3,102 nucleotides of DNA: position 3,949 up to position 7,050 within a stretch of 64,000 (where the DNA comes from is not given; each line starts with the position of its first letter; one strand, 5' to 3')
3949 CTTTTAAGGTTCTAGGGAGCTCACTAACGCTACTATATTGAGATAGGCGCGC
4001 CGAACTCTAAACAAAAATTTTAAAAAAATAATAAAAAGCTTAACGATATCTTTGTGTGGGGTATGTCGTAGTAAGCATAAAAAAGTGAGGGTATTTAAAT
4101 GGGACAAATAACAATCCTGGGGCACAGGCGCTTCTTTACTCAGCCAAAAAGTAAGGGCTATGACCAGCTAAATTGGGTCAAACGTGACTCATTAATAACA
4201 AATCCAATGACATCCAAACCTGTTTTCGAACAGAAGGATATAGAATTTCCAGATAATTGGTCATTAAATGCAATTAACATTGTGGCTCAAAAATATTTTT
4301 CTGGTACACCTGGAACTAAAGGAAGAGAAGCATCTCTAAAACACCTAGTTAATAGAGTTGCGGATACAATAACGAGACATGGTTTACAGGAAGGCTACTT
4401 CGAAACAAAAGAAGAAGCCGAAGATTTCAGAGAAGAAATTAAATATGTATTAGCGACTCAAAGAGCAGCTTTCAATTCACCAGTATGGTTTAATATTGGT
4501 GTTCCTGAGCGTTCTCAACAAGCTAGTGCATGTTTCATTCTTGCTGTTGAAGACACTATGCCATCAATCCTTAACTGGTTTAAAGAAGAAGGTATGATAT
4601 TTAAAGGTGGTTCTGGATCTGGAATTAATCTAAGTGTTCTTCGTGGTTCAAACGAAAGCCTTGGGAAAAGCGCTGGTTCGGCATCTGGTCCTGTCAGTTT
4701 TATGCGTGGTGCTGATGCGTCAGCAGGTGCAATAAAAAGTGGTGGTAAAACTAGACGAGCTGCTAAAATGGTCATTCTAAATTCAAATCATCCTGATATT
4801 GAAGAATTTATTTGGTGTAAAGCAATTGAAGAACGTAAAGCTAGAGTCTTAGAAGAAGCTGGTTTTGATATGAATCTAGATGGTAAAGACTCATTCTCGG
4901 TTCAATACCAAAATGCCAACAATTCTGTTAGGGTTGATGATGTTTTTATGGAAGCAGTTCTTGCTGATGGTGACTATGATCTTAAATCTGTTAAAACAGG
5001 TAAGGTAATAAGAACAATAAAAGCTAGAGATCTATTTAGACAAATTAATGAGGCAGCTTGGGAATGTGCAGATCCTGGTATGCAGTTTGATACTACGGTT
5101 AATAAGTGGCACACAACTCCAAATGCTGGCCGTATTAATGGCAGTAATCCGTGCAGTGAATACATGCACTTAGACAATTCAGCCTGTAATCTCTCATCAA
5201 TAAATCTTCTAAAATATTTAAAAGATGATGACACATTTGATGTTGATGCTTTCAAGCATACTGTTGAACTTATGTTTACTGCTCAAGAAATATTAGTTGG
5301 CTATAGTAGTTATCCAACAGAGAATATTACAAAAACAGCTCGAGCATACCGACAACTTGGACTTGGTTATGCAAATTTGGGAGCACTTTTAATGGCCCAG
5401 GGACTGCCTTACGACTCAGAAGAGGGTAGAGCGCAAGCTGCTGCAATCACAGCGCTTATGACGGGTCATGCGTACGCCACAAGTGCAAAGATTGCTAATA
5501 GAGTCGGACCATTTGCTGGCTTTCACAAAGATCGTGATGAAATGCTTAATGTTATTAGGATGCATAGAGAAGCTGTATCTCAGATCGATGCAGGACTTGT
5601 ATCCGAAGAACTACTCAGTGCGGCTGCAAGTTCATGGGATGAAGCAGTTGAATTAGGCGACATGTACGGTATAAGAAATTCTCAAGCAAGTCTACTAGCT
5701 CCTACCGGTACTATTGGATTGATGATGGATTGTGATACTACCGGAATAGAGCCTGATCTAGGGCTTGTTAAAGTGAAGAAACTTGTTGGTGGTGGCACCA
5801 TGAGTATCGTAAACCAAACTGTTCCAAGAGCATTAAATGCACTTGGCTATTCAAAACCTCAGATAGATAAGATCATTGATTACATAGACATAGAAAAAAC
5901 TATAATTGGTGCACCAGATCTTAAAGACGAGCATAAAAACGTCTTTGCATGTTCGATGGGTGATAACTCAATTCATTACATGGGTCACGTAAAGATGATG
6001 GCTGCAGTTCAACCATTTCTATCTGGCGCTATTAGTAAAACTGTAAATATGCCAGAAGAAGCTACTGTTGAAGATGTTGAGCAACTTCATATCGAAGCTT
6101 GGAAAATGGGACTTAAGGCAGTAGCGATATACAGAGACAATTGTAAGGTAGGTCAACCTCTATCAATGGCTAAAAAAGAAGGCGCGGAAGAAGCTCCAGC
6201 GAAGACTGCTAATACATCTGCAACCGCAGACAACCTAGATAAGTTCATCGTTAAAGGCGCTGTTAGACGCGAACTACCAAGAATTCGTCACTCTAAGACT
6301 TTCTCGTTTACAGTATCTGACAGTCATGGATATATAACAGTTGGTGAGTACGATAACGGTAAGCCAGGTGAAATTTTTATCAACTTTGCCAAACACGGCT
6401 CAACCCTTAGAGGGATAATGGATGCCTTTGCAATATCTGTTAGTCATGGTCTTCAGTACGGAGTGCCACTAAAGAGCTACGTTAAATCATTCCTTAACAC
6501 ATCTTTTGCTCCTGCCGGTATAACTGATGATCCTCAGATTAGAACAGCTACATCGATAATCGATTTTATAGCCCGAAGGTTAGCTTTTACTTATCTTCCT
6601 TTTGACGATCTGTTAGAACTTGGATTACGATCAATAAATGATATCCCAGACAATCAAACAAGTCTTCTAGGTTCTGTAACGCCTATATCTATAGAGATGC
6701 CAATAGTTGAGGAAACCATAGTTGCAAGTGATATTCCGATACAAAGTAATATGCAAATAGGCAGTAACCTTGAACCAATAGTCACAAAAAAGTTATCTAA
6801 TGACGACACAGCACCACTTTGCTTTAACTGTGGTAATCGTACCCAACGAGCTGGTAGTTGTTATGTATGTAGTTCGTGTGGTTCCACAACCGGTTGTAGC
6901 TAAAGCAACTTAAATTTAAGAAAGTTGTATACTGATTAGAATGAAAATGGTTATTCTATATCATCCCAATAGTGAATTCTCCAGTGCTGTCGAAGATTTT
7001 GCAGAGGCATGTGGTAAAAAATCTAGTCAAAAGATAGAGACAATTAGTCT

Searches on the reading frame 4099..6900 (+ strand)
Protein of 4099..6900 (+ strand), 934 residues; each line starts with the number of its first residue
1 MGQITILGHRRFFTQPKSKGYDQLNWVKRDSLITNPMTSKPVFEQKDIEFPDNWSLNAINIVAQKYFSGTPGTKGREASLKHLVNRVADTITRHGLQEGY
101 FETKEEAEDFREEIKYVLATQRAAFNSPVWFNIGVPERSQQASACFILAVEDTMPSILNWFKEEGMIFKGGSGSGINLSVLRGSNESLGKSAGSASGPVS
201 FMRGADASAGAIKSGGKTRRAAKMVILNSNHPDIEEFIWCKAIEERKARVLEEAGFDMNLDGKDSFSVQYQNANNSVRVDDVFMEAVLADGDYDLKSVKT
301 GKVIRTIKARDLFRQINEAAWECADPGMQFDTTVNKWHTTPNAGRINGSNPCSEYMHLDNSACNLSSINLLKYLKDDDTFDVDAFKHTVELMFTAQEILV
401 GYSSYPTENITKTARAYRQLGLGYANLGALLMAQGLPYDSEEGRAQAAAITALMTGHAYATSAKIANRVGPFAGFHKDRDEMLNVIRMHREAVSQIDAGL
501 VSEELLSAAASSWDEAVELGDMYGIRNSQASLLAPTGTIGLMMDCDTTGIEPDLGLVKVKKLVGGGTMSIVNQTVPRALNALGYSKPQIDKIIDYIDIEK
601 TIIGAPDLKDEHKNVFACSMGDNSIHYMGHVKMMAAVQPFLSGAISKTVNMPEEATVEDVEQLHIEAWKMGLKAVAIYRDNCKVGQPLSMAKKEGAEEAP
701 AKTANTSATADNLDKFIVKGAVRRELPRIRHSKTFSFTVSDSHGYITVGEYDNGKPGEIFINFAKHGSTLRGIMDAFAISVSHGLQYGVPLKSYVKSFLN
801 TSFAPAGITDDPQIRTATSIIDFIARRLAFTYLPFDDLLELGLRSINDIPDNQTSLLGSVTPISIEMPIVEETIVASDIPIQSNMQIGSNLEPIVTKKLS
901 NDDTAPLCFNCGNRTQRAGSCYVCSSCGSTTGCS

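Call 11: search_protein_families(library=pfam, proteins=[window:4099-6900:+], max_evalue=0.01)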
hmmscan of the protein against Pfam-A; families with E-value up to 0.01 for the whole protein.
window:4099-6900:+ (934 aa): 4 families
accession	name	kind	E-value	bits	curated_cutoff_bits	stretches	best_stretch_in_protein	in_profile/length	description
PF02867.20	Ribonuc_red_lgC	-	1.2e-142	476.7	23.9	1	143-678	1-523/523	Ribonucleotide reductase, barrel domain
PF08471.15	Ribonuc_red_2_N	-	7.8e-18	65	27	1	41-121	4-103/103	Class II vitamin B12-dependent ribonucleotide reductase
PF12637.14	TSCPD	-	1.5e-10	41.7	22.8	1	741-829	13-85/88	TSCPD domain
PF00317.26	Ribonuc_red_lgN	-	0.00018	21.9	28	1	55-137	4-76/77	Ribonucleotide reductase, all-alpha domain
